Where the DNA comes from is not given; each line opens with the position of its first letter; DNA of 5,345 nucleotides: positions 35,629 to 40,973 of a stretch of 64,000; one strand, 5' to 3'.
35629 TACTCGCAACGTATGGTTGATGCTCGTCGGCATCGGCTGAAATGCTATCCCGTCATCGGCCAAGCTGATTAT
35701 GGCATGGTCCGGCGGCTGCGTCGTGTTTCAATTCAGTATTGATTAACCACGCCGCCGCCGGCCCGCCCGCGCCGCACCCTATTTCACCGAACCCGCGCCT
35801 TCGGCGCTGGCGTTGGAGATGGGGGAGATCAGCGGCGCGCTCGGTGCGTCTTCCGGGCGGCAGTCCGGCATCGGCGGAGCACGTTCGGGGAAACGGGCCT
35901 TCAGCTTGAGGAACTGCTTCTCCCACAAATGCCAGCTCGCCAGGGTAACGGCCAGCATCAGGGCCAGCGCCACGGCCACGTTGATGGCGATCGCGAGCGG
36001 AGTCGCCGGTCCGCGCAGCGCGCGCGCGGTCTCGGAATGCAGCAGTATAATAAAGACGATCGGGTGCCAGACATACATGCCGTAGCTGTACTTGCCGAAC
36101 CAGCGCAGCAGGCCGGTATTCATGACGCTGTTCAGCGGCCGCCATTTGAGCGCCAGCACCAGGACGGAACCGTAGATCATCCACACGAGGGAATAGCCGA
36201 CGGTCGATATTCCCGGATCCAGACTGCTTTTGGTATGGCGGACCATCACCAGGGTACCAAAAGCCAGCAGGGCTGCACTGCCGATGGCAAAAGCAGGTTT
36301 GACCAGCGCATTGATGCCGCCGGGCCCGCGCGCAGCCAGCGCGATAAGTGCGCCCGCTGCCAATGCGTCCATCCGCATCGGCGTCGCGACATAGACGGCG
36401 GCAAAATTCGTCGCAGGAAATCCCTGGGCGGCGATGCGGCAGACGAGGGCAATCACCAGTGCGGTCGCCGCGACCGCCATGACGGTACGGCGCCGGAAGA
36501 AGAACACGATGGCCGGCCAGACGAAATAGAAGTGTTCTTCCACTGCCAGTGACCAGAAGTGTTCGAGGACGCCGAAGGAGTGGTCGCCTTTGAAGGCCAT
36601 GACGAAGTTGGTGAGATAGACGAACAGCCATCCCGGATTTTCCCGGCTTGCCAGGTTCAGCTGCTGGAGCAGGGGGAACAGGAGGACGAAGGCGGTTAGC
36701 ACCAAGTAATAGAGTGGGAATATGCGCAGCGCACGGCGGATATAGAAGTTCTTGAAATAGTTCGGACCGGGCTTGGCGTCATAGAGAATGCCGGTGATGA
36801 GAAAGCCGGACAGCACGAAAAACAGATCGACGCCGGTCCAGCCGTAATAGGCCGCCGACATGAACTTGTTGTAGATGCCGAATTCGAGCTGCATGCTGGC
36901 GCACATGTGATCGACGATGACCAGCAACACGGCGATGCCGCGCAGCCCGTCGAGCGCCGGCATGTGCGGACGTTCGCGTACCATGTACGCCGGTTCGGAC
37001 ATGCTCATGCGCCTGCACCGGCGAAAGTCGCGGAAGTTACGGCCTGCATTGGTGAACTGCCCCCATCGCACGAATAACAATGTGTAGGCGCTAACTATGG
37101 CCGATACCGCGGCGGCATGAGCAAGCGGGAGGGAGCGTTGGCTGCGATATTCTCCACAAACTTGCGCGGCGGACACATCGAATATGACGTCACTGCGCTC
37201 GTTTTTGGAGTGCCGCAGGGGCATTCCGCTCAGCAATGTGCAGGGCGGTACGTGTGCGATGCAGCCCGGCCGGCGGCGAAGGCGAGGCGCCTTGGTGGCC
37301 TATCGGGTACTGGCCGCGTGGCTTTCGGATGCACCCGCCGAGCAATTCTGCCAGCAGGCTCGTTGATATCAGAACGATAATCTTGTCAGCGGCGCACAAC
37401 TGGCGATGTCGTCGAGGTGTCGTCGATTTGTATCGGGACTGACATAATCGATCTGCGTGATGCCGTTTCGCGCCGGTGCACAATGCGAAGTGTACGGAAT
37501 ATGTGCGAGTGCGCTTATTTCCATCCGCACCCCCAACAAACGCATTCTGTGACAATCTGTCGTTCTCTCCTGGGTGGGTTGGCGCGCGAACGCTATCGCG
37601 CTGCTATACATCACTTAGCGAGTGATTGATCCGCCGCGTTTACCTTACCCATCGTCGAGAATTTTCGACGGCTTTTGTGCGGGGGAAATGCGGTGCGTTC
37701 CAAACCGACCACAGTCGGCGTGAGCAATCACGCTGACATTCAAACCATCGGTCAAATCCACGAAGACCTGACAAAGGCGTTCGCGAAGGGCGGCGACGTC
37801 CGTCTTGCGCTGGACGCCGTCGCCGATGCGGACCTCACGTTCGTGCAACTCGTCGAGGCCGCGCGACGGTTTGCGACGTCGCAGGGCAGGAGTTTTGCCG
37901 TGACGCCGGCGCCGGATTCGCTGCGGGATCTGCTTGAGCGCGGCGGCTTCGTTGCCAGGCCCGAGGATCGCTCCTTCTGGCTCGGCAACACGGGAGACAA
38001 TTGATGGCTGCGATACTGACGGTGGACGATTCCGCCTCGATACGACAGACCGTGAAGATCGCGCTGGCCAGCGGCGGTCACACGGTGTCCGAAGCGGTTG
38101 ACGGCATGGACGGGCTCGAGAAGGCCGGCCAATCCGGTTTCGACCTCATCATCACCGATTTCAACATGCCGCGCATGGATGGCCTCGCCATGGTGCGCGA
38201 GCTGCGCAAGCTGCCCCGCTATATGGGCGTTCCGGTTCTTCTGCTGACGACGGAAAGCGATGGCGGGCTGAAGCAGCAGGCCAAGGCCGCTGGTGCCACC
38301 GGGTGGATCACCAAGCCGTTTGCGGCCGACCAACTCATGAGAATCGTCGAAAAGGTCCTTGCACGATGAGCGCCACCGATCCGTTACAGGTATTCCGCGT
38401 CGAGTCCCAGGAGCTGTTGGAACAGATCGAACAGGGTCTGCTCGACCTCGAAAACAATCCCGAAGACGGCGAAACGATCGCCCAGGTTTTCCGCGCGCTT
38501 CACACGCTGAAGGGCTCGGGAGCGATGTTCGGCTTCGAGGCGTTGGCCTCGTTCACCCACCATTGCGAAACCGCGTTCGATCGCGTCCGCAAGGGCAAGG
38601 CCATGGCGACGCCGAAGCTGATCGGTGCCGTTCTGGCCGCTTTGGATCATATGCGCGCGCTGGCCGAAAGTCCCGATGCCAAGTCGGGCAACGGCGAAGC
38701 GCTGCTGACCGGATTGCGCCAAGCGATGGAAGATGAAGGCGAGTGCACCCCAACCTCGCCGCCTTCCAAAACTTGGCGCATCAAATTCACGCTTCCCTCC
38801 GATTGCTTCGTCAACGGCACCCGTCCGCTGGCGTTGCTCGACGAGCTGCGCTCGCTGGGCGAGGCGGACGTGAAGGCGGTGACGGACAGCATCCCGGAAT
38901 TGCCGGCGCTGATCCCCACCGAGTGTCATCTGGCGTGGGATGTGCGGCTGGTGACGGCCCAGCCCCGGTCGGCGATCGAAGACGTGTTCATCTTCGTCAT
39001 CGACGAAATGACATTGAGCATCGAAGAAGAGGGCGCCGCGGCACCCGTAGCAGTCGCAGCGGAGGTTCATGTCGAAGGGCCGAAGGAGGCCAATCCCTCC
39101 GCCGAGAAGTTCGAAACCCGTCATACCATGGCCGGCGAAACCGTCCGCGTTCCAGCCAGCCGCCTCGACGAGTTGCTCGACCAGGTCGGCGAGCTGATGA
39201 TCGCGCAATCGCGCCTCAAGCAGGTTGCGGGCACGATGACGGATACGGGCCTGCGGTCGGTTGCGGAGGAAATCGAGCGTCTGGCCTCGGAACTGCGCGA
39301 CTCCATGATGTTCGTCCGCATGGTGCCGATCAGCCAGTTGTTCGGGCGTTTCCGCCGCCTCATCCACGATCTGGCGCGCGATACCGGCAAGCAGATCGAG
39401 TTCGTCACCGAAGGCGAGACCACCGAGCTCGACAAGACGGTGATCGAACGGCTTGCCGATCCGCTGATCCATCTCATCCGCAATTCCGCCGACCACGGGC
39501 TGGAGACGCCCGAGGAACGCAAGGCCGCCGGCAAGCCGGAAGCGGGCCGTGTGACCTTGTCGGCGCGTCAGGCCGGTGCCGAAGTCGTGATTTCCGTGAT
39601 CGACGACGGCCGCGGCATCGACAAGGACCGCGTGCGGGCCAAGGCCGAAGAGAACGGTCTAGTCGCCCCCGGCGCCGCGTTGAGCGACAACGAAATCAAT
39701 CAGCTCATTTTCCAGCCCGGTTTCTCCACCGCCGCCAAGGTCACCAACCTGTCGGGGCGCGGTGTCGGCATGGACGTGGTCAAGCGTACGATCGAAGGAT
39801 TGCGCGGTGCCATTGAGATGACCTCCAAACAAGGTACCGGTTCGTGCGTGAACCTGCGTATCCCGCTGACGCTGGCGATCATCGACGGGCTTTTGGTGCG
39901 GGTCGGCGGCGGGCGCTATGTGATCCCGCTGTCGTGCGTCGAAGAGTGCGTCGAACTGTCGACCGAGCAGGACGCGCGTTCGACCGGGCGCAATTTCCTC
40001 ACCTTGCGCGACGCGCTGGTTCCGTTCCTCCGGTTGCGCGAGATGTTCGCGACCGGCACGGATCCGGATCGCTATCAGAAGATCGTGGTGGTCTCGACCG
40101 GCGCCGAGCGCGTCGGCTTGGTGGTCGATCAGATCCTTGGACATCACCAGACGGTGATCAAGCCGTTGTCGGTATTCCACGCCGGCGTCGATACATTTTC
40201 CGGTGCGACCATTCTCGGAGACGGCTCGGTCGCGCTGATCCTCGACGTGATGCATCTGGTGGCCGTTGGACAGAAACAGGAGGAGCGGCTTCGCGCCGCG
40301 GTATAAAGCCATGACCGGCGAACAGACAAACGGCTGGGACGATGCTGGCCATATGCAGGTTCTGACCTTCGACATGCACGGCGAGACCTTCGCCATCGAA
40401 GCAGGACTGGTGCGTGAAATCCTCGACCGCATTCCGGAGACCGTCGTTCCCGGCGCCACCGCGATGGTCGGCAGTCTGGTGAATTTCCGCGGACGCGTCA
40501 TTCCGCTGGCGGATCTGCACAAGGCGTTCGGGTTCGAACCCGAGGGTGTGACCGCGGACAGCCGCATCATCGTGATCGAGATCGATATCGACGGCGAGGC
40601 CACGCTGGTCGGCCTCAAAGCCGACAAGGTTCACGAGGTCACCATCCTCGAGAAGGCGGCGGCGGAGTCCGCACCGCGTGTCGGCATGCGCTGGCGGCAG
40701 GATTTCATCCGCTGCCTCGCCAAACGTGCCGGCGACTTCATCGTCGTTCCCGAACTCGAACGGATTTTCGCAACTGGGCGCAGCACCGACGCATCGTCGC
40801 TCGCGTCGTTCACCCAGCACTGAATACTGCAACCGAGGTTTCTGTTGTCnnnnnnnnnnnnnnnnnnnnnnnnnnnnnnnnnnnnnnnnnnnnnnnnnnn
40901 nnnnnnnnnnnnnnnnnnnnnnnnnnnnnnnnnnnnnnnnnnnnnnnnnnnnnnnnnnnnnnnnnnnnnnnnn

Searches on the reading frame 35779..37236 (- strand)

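Call 25: search_protein_families(library=pfam, proteins=[window:35779-37236:-], max_evalue=0.001)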
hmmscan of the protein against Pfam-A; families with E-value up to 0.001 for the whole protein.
window:35779-37236:- (485 aa): 1 family
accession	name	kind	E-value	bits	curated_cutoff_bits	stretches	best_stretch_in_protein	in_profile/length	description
PF01757.29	Acyl_transf_3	-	5.1e-27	95.2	31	1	94-430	3-317/326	Acyltransferase domain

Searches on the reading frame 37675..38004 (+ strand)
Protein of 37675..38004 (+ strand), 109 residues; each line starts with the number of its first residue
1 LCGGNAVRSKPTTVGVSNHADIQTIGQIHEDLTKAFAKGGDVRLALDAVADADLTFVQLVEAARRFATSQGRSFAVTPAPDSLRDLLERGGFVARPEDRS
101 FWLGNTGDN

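Call 50: search_protein_families(library=pfam, proteins=[window:37675-38004:+], max_evalue=0.01)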
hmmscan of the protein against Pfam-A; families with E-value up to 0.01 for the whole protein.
window:37675-38004:+ (109 aa): 2 families
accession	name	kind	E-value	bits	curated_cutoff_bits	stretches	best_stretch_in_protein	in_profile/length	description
PF13466.11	STAS_2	-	8.7e-10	39.1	29.2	1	17-92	4-79/80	STAS domain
PF01740.26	STAS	-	0.00011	22.4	22.6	1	14-93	13-94/106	STAS domain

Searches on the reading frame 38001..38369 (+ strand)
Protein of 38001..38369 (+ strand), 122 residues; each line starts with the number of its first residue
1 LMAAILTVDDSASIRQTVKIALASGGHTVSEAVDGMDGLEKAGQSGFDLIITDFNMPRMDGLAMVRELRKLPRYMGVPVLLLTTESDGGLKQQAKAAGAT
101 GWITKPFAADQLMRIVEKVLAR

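Call 50: search_protein_families(library=pfam, proteins=[window:38001-38369:+], max_evalue=0.01)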
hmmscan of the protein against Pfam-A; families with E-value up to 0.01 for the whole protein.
window:38001-38369:+ (122 aa): 1 family
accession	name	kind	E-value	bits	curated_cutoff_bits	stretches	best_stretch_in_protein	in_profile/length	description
PF00072.30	Response_reg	-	1.1e-25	90.4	30.2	1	5-116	1-110/111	Response regulator receiver domain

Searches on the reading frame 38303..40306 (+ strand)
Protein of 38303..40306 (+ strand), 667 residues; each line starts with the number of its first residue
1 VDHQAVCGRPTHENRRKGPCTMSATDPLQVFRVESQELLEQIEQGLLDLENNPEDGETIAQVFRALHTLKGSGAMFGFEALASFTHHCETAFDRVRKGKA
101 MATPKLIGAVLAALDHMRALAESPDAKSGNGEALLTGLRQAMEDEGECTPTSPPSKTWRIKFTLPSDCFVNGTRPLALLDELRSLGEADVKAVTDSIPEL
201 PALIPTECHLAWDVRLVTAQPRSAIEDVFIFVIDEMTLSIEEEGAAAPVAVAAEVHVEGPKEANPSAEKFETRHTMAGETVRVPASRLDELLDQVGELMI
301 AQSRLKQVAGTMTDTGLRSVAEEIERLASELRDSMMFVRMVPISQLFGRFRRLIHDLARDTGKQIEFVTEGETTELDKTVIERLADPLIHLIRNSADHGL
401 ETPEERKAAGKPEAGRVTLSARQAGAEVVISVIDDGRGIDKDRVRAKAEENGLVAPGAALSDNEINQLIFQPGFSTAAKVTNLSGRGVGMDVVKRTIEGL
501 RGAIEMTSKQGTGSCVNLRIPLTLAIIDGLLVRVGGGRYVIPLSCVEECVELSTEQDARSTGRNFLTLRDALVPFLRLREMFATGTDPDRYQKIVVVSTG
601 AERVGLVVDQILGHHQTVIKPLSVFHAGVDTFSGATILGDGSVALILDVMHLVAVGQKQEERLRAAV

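Call 25: search_protein_families(library=pfam, proteins=[window:38303-40306:+], max_evalue=0.001)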
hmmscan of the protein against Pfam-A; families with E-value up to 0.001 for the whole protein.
window:38303-40306:+ (667 aa): 4 families
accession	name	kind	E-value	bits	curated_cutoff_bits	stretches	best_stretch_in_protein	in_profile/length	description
PF01584.24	CheW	-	5.9e-27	94.4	23.5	1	529-653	2-134/138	CheW-like domain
PF01627.28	Hpt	-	3.6e-19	69.2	24.6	1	28-119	3-83/84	Hpt domain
PF02518.31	HATPase_c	-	7.8e-18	65.4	26.4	1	386-523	4-110/111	Histidine kinase-, DNA gyrase B-, and HSP90-like ATPase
PF02895.20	H-kinase_dim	-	1.4e-12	48.3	23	1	279-336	2-66/68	Signal transducing histidine kinase, homodimeric domain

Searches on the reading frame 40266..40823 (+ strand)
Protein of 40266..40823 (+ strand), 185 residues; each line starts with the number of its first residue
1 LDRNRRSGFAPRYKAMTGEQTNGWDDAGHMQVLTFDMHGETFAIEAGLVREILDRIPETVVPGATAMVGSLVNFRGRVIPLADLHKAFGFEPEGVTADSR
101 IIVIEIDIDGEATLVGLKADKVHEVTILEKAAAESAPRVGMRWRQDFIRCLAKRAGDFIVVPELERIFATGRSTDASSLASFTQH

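Call 27: search_protein_families(library=pfam, proteins=[window:40266-40823:+], max_evalue=0.001)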
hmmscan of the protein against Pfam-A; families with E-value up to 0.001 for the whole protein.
window:40266-40823:+ (185 aa): 1 family
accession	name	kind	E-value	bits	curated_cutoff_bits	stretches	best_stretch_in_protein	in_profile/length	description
PF01584.24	CheW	-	3.9e-22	78.8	23.5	1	31-169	1-135/138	CheW-like domain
